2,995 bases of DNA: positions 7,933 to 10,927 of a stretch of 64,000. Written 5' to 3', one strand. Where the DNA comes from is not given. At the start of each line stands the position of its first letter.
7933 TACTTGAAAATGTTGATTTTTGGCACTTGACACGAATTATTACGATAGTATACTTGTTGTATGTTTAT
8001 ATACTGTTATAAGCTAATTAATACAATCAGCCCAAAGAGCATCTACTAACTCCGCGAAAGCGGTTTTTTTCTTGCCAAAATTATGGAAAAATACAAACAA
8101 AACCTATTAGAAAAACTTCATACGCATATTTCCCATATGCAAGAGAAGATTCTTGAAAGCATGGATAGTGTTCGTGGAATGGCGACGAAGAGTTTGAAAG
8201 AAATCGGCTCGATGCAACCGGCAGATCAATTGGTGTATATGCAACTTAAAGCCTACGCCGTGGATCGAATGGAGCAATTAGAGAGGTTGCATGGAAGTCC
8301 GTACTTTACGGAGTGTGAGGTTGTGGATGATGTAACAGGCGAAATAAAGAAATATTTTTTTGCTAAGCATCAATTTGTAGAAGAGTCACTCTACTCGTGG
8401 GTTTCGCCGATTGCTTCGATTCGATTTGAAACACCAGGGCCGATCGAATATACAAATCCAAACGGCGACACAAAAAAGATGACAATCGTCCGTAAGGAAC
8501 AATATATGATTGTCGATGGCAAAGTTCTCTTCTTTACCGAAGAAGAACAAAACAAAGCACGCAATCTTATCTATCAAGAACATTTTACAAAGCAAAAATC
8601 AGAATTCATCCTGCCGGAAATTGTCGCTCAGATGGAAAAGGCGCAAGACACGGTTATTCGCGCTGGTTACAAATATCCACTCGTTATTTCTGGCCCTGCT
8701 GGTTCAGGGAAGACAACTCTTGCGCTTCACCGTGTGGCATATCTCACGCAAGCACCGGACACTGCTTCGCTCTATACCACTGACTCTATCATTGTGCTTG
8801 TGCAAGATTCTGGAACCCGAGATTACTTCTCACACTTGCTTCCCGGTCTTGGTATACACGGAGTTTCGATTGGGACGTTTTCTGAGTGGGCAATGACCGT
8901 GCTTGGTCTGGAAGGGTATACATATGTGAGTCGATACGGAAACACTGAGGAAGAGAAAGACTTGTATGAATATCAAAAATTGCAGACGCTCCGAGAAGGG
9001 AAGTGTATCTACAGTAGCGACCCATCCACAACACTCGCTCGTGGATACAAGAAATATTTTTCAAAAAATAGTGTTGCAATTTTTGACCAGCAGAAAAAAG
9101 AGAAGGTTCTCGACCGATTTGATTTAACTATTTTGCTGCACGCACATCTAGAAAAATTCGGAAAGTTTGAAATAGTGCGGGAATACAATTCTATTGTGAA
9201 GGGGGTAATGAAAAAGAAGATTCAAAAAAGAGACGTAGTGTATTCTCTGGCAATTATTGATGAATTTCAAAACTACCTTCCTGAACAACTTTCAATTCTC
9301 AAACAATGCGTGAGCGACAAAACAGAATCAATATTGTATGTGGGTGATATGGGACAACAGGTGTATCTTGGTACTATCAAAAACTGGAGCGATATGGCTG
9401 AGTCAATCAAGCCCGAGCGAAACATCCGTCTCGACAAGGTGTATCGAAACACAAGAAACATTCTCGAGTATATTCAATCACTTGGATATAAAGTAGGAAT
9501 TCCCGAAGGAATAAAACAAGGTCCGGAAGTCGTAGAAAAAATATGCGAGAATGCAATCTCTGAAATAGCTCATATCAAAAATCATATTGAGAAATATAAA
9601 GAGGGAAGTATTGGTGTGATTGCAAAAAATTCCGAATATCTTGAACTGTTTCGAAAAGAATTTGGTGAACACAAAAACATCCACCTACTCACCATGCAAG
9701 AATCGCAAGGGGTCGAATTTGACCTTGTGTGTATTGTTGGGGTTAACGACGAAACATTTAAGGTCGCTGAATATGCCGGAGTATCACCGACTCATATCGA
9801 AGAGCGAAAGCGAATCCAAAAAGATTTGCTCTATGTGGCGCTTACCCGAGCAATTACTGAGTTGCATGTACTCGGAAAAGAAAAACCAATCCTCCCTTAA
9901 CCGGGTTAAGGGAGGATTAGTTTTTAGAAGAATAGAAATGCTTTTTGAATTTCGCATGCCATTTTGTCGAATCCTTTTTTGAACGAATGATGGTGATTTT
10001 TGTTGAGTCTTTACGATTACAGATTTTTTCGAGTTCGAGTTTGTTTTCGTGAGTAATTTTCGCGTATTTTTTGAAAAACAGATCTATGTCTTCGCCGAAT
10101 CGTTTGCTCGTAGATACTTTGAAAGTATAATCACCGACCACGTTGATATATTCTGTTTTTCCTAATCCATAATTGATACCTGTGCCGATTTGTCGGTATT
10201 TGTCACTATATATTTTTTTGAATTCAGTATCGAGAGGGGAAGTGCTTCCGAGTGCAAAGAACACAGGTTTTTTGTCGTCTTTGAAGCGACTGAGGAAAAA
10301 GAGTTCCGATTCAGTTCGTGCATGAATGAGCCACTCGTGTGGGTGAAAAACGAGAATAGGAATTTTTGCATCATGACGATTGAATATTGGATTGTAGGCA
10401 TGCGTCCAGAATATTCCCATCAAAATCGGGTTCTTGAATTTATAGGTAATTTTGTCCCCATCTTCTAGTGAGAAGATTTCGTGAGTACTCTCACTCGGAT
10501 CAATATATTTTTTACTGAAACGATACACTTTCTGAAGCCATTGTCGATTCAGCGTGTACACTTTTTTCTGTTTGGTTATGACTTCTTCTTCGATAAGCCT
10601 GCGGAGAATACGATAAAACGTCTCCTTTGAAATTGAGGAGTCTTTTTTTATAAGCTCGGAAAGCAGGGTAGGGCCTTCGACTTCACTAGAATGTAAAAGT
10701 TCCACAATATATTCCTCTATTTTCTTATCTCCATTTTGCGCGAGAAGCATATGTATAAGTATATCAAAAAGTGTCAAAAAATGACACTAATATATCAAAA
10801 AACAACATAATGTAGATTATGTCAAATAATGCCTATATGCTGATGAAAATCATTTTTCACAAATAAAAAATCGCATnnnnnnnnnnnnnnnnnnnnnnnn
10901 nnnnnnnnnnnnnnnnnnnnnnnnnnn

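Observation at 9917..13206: tRNA-dependent cyclodipeptide synthase cluster: CDPS plus SAM methyltransferase, bracketed by two paralogous wHTH-domain proteins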

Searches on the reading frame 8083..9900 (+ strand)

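Call 3: search_protein_families(library=pfam, proteins=[window:8083-9900:+], max_evalue=1)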
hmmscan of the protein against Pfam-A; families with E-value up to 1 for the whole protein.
window:8083-9900:+ (605 aa): 24 families
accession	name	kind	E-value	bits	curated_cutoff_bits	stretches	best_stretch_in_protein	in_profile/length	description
PF00580.27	UvrD-helicase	-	2.9e-10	40.7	23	2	323-428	166-253/271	UvrD/REP helicase N-terminal domain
PF13245.12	AAA_19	-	2.7e-08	34.5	25.1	1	194-430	8-133/134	AAA domain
PF01443.25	Viral_helicase1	-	6e-08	33.2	21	1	496-597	142-227/228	Viral superfamily 1 RNA helicase core domain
PF13361.12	UvrD_C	-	1.7e-07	31.4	25.6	1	414-596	231-345/350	UvrD-like helicase C-terminal domain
PF13087.12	AAA_12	-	1.1e-05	25.5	27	1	502-600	109-194/195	AAA domain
PF13604.12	AAA_30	-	1.7e-05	25.1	27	1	388-458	90-158/191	AAA domain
PF13401.12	AAA_22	-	2.8e-05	24.9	27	1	196-259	4-61/130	AAA domain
PF13538.12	UvrD_C_2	-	0.00012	22.3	27.4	1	580-596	35-51/52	UvrD-like helicase C-terminal domain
PF25199.1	nSTAND_NTPase5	-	0.0014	18.9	34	1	197-235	41-79/145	Novel STAND NTPase 5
PF20720.3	nSTAND3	-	0.0029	17.8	27.2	1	200-223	20-43/155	Novel STAND NTPase 3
PF02562.22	PhoH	-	0.0038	17.2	27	1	183-216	4-38/205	PhoH-like protein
PF13173.12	AAA_14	-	0.0061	17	27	0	199-222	4-27/129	AAA domain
PF01637.24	ATPase_2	-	0.0091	16.3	33.2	1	191-222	14-45/225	ATPase domain predominantly from Archaea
PF09848.15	SLFN-g3_helicase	-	0.012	15.3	24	1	200-225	4-31/354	Schlafen group 3, DNA/RNA helicase domain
PF13191.12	AAA_16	-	0.023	15.6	32.6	1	192-223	19-50/167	AAA ATPase domain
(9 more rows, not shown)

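Call 4: search_protein_families(library=ncbifam, proteins=[window:8083-9900:+], max_evalue=1)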
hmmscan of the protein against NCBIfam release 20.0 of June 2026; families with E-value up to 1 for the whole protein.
window:8083-9900:+ (605 aa): 20 families
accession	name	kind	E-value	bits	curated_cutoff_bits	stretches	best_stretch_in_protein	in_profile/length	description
NF041464.1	HelD_BACSU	equivalog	4.6e-35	120.7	419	2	59-275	85-302/779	RNA polymerase recycling motor HelD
NF041254.1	motor_HelR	exception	8.7e-17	60.6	750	2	178-268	182-270/706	RNA polymerase recycling motor ATPase HelR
NF008743.0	PRK11773.1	equivalog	2.4e-15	55.9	965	3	531-596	552-612/720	DNA helicase II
NF041258.1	motor_HelR_2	exception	1.3e-13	50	1100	1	178-267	165-252/713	RNA polymerase recycling motor ATPase HelR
TIGR01075.1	uvrD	equivalog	1.8e-13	49.7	1144.45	3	530-596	546-607/715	DNA helicase II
NF041465.1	HelD_MYCSM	equivalog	1.2e-12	46.7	1051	2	179-262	171-252/719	RNA polymerase recycling motor HelD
TIGR01073.1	pcrA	equivalog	8.7e-12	44.2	911.2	3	526-596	542-607/725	DNA helicase PcrA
NF008276.0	PRK11054.1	equivalog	4.7e-11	41.9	543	2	332-598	375-661/684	DNA helicase IV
TIGR01074.1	rep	equivalog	5.9e-08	31.4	951.45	1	526-596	545-609/668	DNA helicase Rep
TIGR00609.1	recB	equivalog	6.6e-06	24.5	696.05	2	387-467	372-454/1175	exodeoxyribonuclease V subunit beta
TIGR01447.1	recD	equivalog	0.00037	19.2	310.15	1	516-601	509-577/597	exodeoxyribonuclease V subunit alpha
NF008172.0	PRK10919.1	equivalog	0.00051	18.4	1168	1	529-597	548-611/673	DNA helicase Rep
TIGR02640.1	gas_vesic_GvpN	equivalog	0.0058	16.2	266.8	1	176-218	2-42/262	gas vesicle protein GvpN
TIGR01448.2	helicase_RecD2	equivalog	0.0063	14.7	500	1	569-601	659-691/713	SF1B family DNA helicase RecD2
NF008128.0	PRK10876.1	equivalog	0.0071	14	1697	1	386-428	377-420/1181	exodeoxyribonuclease V subunit beta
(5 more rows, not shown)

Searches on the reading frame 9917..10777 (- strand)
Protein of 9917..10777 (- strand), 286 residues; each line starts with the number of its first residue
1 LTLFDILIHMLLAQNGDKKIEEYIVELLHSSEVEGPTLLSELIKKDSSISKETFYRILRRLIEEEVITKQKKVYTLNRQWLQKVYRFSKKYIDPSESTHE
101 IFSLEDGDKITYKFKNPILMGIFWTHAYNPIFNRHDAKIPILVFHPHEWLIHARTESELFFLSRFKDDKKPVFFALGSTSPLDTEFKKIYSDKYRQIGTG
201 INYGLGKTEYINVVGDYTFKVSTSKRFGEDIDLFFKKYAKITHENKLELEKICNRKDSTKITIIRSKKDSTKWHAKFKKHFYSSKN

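Call 3: search_protein_families(library=pfam, proteins=[window:9917-10777:-], max_evalue=1)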
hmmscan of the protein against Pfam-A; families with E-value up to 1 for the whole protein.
window:9917-10777:- (286 aa): 8 families
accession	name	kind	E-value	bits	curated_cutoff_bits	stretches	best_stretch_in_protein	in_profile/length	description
PF17540.7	DUF5457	-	0.01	16.4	25.2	1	18-79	4-69/89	Family of unknown function (DUF5457)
PF13545.12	HTH_Crp_2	-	0.012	16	27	1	49-83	34-69/70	Crp-like helix-turn-helix domain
PF17727.6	CtsR_C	-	0.014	16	23.8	1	46-71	14-39/72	CtsR C-terminal dimerization domain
PF25213.1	HVO_A0261_N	-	0.018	15.3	35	1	44-76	31-63/86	HVO_A0261 N-terminal domain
PF01475.25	FUR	-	0.019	15.5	23.1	1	36-71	28-63/121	Ferric uptake regulator family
PF13565.12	HTH_32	-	0.024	15.6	33.7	1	18-58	31-73/73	Homeodomain-like domain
PF01978.25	TrmB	-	0.028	14.7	25.6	1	43-74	28-59/68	Sugar-specific transcriptional regulator TrmB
PF23135.2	TRI4_N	-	0.071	13.6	27.8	1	8-45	22-59/61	TRI4 N-terminal domain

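Call 4: search_protein_families(library=ncbifam, proteins=[window:9917-10777:-], max_evalue=1)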
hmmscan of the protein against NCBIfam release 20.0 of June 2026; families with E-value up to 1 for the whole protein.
window:9917-10777:- (286 aa): 1 family
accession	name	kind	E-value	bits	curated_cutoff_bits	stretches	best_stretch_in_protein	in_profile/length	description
NF053635.1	TransRegRv3488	equivalog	0.013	15.7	140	1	29-86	18-72/98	Rv3488 family transcriptional regulator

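Call 8: search_solved_structures(query=window:9917-10777:-, max_evalue=10)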
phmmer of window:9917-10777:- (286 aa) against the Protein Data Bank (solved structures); distinct sequences matched with E-value up to 10: 1.
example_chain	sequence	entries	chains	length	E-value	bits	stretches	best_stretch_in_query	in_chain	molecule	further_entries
8x24_A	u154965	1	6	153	0.24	14.3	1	31-122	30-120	AcrIF25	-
